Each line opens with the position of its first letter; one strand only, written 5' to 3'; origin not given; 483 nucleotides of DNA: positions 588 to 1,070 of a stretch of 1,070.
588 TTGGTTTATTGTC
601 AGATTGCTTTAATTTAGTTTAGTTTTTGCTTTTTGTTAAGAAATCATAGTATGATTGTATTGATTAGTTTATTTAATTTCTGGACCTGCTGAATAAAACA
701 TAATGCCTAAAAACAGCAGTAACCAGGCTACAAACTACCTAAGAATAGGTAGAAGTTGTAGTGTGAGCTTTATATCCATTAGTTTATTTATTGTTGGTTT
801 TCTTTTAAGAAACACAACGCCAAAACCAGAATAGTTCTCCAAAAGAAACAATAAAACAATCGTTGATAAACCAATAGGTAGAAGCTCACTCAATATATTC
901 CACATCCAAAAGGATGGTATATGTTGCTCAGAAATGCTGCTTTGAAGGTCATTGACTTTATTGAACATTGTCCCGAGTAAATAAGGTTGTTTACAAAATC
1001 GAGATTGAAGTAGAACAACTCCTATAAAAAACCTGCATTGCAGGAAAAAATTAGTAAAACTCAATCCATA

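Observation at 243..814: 43-bp perfect direct repeats, one overlapping the recombinase stop codon, delimit a 529-bp unit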

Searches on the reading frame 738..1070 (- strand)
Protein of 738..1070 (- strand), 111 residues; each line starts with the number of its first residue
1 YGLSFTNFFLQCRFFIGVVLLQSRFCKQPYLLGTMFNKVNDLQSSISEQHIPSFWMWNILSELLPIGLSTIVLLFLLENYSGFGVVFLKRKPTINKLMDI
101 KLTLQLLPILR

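Call 10: search_protein_families(library=pfam, proteins=[window:738-1070:-], max_evalue=1)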
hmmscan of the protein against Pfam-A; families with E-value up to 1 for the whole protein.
seq(111 aa): 1 family
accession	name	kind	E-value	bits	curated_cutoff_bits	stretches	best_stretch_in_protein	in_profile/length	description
PF07291.16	MauE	-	0.001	19.8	27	1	8-85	4-73/128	Methylamine utilisation protein MauE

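Call 35: find_homologous_proteins(query=window:738-1070:-, max_evalue=0.01)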
Query seq(111 aa): 11 candidates shared short words with the query, none scored E <= 0.01.
